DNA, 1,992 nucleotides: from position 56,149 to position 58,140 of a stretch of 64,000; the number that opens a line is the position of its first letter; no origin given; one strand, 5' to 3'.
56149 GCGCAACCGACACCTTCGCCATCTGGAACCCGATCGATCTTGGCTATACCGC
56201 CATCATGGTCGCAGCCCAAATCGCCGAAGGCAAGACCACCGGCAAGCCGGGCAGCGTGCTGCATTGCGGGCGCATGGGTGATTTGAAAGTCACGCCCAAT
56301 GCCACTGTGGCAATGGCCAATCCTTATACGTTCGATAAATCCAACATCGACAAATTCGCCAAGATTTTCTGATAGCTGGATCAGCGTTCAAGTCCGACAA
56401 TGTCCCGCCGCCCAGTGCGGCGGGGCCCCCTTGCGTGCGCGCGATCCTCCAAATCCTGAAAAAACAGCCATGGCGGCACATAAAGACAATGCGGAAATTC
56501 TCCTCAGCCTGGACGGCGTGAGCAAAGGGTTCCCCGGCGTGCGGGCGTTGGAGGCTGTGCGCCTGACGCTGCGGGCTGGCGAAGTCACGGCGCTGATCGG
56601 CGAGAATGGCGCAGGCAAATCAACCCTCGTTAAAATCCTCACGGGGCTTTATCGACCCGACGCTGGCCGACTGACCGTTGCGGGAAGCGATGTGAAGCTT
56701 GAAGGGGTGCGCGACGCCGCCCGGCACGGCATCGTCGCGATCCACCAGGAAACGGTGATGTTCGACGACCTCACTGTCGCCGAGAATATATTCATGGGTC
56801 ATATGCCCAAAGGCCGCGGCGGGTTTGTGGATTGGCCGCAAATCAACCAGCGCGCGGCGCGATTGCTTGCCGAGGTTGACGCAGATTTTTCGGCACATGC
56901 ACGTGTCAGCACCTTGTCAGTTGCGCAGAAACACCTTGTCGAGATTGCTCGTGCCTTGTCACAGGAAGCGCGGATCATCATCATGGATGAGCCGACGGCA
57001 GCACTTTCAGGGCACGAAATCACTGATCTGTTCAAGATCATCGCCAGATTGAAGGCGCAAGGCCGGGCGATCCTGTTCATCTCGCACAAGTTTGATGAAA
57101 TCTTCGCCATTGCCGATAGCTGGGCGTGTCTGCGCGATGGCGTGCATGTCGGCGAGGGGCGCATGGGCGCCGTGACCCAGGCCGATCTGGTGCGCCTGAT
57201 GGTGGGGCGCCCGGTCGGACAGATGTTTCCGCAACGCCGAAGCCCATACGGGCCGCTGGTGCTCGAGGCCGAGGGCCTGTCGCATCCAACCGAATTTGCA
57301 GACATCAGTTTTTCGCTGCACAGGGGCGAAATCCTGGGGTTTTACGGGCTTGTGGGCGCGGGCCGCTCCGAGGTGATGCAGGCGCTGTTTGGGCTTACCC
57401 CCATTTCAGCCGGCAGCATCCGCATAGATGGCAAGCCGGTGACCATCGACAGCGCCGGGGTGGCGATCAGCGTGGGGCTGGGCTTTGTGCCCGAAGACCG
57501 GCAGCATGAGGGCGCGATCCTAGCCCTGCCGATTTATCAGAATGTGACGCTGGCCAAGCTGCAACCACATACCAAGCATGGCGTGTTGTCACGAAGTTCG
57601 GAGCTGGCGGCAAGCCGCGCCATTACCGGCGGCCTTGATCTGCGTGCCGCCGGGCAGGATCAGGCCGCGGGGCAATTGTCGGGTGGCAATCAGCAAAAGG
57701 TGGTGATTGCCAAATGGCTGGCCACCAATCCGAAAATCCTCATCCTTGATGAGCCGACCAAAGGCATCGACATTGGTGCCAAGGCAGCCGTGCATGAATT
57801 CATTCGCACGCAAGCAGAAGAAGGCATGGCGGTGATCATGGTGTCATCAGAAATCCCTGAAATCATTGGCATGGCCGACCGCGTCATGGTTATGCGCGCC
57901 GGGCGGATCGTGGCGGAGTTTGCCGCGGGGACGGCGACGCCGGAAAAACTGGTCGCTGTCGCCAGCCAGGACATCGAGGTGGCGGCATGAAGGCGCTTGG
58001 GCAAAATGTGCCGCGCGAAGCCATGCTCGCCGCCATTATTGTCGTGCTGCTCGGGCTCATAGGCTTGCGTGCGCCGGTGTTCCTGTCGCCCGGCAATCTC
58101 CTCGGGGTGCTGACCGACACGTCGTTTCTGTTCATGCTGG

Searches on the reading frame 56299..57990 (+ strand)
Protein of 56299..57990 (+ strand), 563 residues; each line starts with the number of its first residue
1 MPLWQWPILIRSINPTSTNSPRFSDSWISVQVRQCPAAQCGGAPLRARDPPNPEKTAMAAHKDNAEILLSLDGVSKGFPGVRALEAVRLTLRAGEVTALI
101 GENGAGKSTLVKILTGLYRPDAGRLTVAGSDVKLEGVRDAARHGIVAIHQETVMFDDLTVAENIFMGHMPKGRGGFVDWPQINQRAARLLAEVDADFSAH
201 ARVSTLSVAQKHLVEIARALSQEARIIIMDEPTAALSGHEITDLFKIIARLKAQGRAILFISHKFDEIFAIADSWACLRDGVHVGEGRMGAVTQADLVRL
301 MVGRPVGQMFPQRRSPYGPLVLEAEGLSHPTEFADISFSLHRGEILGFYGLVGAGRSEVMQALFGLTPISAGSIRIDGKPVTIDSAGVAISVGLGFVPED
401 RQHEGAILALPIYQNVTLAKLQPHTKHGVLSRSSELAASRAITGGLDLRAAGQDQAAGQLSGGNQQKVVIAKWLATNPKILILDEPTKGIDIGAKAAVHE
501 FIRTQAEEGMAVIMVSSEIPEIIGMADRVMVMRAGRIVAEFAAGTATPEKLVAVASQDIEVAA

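Call 67: search_protein_families(library=pfam, proteins=[window:56299-57990:+], max_evalue=0.00001)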
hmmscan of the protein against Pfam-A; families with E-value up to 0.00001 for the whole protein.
window:56299-57990:+ (563 aa): 2 families
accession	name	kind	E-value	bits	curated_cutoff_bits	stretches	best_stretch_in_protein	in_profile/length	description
PF00005.33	ABC_tran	-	2.2e-57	193.9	25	2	84-234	1-137/137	ABC transporter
PF13304.12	AAA_21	-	8.2e-08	33.1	27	0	96-117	1-22/304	AAA domain, putative AbiEii toxin, Type IV TA system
